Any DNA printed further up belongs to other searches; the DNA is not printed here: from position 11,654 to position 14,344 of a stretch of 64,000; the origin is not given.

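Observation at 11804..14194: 796-aa secreted protein: FAS1 motifs in permuted order, five Cys-bracketed SH3b-like modules, acidic linker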

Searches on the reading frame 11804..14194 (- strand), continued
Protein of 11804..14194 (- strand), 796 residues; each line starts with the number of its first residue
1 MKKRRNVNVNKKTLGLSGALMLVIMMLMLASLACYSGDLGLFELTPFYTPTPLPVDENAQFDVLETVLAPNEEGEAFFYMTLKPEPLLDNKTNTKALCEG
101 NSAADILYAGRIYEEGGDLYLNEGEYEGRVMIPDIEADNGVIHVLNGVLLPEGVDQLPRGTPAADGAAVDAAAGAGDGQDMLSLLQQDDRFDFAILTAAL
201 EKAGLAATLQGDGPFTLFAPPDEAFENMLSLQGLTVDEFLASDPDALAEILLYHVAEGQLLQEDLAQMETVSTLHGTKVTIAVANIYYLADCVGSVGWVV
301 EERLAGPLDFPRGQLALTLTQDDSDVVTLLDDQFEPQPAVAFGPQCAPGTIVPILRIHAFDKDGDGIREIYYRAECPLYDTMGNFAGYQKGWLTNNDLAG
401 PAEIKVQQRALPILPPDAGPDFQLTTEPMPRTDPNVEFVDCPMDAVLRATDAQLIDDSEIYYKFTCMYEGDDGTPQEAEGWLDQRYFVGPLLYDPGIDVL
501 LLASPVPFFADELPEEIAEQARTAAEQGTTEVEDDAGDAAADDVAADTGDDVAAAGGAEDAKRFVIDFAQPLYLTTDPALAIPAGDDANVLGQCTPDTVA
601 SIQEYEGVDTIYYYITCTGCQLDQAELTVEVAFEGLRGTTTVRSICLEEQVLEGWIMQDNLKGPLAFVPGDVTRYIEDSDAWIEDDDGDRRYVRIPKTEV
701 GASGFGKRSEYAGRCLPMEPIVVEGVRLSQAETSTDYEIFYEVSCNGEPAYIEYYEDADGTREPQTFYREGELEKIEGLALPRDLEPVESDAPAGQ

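Call 54: predict_structure(alignment_id=A5)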
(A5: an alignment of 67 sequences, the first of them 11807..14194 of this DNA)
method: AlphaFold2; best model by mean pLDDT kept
length: 796 residues; sequences in the alignment: 67
mean_pLDDT: 79.3   pTM: 0.73
mean pLDDT of the five models: 79.3, 77.6, 76.4, 76.2, 74.7
residues with pLDDT >= 90: 438; 70-90: 119; 50-70: 98; < 50: 141
segments of 3 or more residues with pLDDT < 50: 1-11, 42-48, 117-185, 187-193, 204-221, 539-560
pLDDT, mean of each block of 10 residues (from residue 1): 44 61 87 60 51 91 97 95 94 93 97 64 33 32 33 33 34 45 44 51 42 33 60 71 65 53 57 59 89 95 96 96 91 90 80 97 94 94 91 96 97 92 94 88 96 95 97 96 97 98 91 89 83 54 46 43 84 97 97 95 97 97 86 68 89 98 97 96 92 96 90 94 95 87 98 95 95 97 93 54
secondary structure, 60 per line:
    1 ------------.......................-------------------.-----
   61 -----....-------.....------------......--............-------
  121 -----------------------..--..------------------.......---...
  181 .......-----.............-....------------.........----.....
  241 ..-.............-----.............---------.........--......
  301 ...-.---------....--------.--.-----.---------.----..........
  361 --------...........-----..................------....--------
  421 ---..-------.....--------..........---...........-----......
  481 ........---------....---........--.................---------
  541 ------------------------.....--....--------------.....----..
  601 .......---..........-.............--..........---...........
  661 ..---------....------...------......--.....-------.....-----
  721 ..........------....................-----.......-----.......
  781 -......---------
elements in order (helices of 4 or more, strands of 3 or more residues): H13-35 E66-69 E77-81 E94-99 E102-113 H168-174 H178-187 H193-205 H207-210 H223-231 H236-242 H244-256 H262-274 E284-292 E295-300 E315-318 E351-360 E369-379 E385-394 E398-402 E409-412 E446-455 E459-469 E475-483 E498-501 E505-509 H515-531 E565-569 E572-575 E590-594 E599-607 E611-620 E625-634 E637-646 E650-657 E672-675 E682-684 E691-696 H699-703 E711-715 E721-730 E737-756 E762-768 E774-780 E785-787

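Call 57: fold_search(model_id=the predicted structure, library=pdb)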
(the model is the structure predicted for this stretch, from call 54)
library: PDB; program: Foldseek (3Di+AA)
matches with E <= 10: 634; with E <= 0.001: 1
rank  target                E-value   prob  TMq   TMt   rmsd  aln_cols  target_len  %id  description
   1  9a7d_A                4.1e-05  0.99  0.10  0.14  23.9       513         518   10  Integrative model of YRVJ-YACD by crosslinking MS and deep learning (released 2024-09-18)
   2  3m1u_B                7.5e-03  0.60  0.07  0.13  18.5       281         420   10  Crystal structure of a Putative gamma-D-glutamyl-L-diamino acid endopeptidase (DVU_0896) from DESULFOVIBRIO VULGARIS H (released 2010-04-07)
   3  3ei1_A                2.2e-02  0.06  0.07  0.06  24.2       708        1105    8  Structure of hsDDB1-drDDB2 bound to a 14 bp 6-4 photoproduct containing DNA-duplex (released 2009-01-20)
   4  4a0a_A                2.8e-02  0.08  0.08  0.08  27.6       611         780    9  Structure of hsDDB1-drDDB2 bound to a 16 bp CPD-duplex (pyrimidine at D-1 position) at 3.6 A resolution (CPD 3) (released 2011-11-30)
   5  6tfj_B                6.9e-02  0.08  0.09  0.09  26.8       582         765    9  Vip3Aa protoxin structure (released 2020-08-12)
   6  7js4                  7.6e-02  0.04  0.05  0.05  26.2       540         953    9  The structure of the M60 catalytic domain with the CBM51-1 and CBM51-2 domains from Clostridium perfringens ZmpB (released 2021-02-03)
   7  7bc4_B                9.3e-02  0.10  0.08  0.04  19.7       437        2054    9  Cryo-EM structure of fatty acid synthase (FAS) from Pichia pastoris (released 2021-05-19)
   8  6cvz_B                9.3e-02  0.04  0.06  0.10  22.6       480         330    6  Crystal structure of the WD40-repeat of RFWD3 (released 2018-06-27)
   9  7q5s_B                1.2e-01  0.06  0.09  0.04  32.5       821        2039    8  Protein community member fatty acid synthase complex from C. thermophilum (released 2022-02-02)
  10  7c5y_B                1.3e-01  0.05  0.06  0.08  32.5       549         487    8  Crystal structure of the iota-carbonic anhydrase from eukaryotic microalga complexed with iodide (released 2021-04-28)
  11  8ptx_A                1.3e-01  0.03  0.07  0.06  25.6       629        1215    9  Cryo-EM structure of human Elp123 in complex with tRNA, acetyl-CoA, 5'-deoxyadenosine and methionine (released 2024-04-17)
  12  8xqc_A                1.4e-01  0.15  0.06  0.06  23.0       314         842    9  Cryo-EM structure of human DNMT1 (aa:351-1616) in complex with ubiquitinated PAF15 and hemimethylated DNA analog (released 2025-01-15)
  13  9pec                  1.5e-01  0.15  0.07  0.08  24.7       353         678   10  Cryo-EM structure of Arabidopsis thaliana Met1 (RFTS free) (released 2025-10-22)
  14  3t1e_B                1.5e-01  0.02  0.06  0.08  23.5       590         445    9  The structure of the Newcastle disease virus hemagglutinin-neuraminidase (HN) ectodomain reveals a 4-helix bundle stal (released 2011-09-07)
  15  6u5v_B                1.5e-01  0.13  0.09  0.04  18.9       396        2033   10  Electron cryomicroscopy Structure of C. albicans FAS in the Apo state (released 2019-10-16)
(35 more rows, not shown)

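Call 58: find_homologous_proteins(query=P0137, max_evalue=0.00001)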
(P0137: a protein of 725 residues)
Query P0137 (725 aa): 17 proteins with E <= 0.00001 among 8000 candidates.
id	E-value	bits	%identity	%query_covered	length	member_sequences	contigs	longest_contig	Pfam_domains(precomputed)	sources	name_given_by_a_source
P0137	0.0e+0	1654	100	100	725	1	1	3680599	PF21253.4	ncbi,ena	-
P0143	2.0e-177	610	46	98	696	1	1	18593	-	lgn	-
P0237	1.1e-162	561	44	100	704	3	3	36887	PF21253.4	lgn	-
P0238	5.5e-162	559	44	100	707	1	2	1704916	PF21253.4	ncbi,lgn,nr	ncbi:MAG: hypothetical protein H6673_14755 [Anaerolineales bacterium]|nr:hypothetical protein [Anaer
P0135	7.4e-157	542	42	100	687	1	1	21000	PF21253.4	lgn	-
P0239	1.5e-145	504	41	100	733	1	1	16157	-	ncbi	-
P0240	1.6e-145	504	40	98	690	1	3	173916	PF21253.4,PF08239.18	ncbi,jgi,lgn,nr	ncbi:MAG: hypothetical protein CUN55_08680 [Phototrophicales bacterium]|nr:MAG: hypothetical protein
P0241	2.6e-145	504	40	97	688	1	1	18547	PF21253.4,PF13457.13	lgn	-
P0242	1.9e-143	497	41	100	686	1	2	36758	-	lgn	-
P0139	2.0e-139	484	40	100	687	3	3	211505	-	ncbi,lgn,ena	-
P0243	9.8e-138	479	39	100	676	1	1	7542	PF21253.4,PF08239.18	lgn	-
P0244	6.6e-137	476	45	79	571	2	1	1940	PF21253.4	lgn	-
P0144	2.8e-134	467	35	80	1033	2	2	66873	-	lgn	-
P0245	1.2e-133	465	35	77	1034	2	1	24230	PF21253.4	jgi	jgi:hypothetical protein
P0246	1.6e-129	451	39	96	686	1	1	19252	-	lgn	-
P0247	4.3e-70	255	31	59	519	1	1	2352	PF13457.13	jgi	jgi:hypothetical protein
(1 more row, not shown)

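Call 59: find_encoding_contigs(protein=P0137, flank=9000, max_places=1)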
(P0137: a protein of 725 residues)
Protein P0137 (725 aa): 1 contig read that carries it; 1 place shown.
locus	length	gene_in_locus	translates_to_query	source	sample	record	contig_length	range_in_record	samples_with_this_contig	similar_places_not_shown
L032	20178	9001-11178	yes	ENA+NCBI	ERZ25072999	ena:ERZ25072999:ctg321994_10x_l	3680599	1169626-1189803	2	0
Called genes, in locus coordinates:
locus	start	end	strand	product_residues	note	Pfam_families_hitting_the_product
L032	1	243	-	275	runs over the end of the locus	PF01063:Aminotran_4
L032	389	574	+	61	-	PF01783:Ribosomal_L32p, PF13248:Zn_ribbon_3 (weak)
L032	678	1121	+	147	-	PF00583:Acetyltransf_1, PF13673:Acetyltransf_10, PF13508:Acetyltransf_7, PF08445:FR47 (weak)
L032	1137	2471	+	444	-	PF03446:NAD_binding_2 (weak), PF03721:UDPG_MGDP_dh_N, PF00984:UDPG_MGDP_dh, PF03720:UDPG_MGDP_dh_C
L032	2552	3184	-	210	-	PF03167:UDG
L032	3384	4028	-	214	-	PF00583:Acetyltransf_1, PF13508:Acetyltransf_7 (weak), PF08445:FR47 (weak)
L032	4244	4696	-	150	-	PF00814:TsaD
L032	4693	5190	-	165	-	PF02367:TsaE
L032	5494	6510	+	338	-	PF00005:ABC_tran, PF08352:oligo_HPY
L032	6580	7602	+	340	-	PF00005:ABC_tran, PF02463:SMC_N (weak), PF08352:oligo_HPY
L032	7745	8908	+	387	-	PF12911:OppC_N, PF00528:BPD_transp_1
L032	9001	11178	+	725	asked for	PF21253:Mann_GBD_bact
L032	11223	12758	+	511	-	PF19300:BPD_transp_1_N (weak), PF00528:BPD_transp_1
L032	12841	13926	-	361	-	-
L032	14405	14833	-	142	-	-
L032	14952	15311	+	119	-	-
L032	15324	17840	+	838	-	PF00912:Transgly, PF00905:Transpeptidase, PF06832:BiPBP_C (weak)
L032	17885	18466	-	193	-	PF02482:Ribosomal_S30AE, PF16321:Ribosom_S30AE_C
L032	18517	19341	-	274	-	PF00156:Pribosyltran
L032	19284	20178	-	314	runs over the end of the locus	PF00482:T2SSF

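Call 60: find_encoding_contigs(protein=P0240, flank=9000, max_places=1)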
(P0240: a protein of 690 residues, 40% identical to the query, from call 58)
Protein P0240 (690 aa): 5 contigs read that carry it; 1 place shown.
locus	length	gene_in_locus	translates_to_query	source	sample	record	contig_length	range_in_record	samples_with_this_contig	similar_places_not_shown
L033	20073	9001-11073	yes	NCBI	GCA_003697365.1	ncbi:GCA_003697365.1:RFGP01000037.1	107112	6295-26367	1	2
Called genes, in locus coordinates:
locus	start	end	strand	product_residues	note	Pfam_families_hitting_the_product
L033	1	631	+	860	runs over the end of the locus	PF17191:RecG_wedge, PF01336:tRNA_anti-codon, PF04851:ResIII, PF00270:DEAD, PF00271:Helicase_C, PF19833:RecG_dom3_C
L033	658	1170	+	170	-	PF01467:CTP_transf_like, PF08218:Citrate_ly_lig (weak)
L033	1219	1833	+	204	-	-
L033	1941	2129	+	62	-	PF01783:Ribosomal_L32p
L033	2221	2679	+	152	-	PF13302:Acetyltransf_3 (weak), PF00583:Acetyltransf_1, PF13673:Acetyltransf_10, PF13508:Acetyltransf_7, PF08445:FR47 (weak)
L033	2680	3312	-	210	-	PF03167:UDG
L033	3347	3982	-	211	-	PF00583:Acetyltransf_1, PF08445:FR47 (faint), PF13508:Acetyltransf_7, PF13673:Acetyltransf_10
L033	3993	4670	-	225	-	PF00814:TsaD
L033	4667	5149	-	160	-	PF02367:TsaE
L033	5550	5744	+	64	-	-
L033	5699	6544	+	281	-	PF00005:ABC_tran, PF08352:oligo_HPY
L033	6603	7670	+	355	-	PF00005:ABC_tran, PF02463:SMC_N (weak), PF08352:oligo_HPY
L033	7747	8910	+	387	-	PF12911:OppC_N (weak), PF00528:BPD_transp_1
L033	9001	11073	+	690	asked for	PF21253:Mann_GBD_bact (weak), PF08239:SH3_3 (faint)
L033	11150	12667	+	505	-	PF19300:BPD_transp_1_N (faint), PF00528:BPD_transp_1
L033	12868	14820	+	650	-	PF16697:Yop-YscD_cpl, PF00498:FHA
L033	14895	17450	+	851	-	-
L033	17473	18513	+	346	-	PF00005:ABC_tran, PF13304:AAA_21, PF13732:DrrA1-3_C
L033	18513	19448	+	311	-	PF12679:ABC2_membrane_2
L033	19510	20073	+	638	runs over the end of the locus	-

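Call 68: fold_search(model_id=the predicted structure, library=viral)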
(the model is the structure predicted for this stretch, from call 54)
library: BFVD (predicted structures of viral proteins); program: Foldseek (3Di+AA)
matches with E <= 10: 701; with E <= 0.001: 0
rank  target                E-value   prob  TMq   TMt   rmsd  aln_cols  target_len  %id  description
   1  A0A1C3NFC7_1          1.1e-02  0.07  0.05  0.05  35.3       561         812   11  (no name in the UniProt tables at hand)
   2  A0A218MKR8            1.3e-02  0.09  0.07  0.06  23.2       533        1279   10  Putative tail tubular protein B [uncultured virus]
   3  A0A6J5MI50            1.9e-02  0.80  0.11  0.30  12.1       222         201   14  Uncharacterized protein [uncultured Caudovirales phage]
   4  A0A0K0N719            2.0e-02  0.06  0.08  0.07  39.3      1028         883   10  Putative structural protein [Gordonia phage GMA2]
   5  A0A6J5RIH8            2.1e-02  0.11  0.06  0.11  24.9       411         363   14  Uncharacterized protein [uncultured Caudovirales phage]
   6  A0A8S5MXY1            2.8e-02  0.06  0.06  0.06  23.9       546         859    9  Stabilization protein [Myoviridae sp. ctRRy11]
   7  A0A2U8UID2            4.5e-02  0.13  0.07  0.13  23.3       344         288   12  (no name in the UniProt tables at hand)
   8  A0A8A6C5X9            4.9e-02  0.05  0.05  0.06  48.4       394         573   13  Tail fiber protein [Aeromonas phage PZL-Ah152]
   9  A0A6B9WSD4            4.9e-02  0.05  0.07  0.07  36.1       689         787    8  Uncharacterized protein [Escherichia phage naswa]
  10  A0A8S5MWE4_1          5.5e-02  0.03  0.06  0.06  72.1       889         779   12  Tail protein [Siphoviridae sp. ctsBB38]
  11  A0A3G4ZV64            5.7e-02  0.03  0.05  0.07  24.0       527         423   11  MORN-repeat protein [Edafosvirus sp.]
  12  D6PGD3                6.7e-02  0.04  0.07  0.06  52.8       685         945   10  (no name in the UniProt tables at hand)
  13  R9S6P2                1.0e-01  0.03  0.07  0.07  47.6       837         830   10  Uncharacterized protein (Fragment) [Prochlorococcus phage P-SSM3]
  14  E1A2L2                1.0e-01  0.03  0.06  0.04  58.2       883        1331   12  Tail fiber protein [Aeromonas phage phiAS5]
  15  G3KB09                1.1e-01  0.33  0.08  0.21  21.3       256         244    9  (no name in the UniProt tables at hand)
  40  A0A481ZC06            2.4e-01  0.85  0.08  0.21   6.8       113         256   15  NlpC/P60 family protein [Pithovirus LCPAC404]
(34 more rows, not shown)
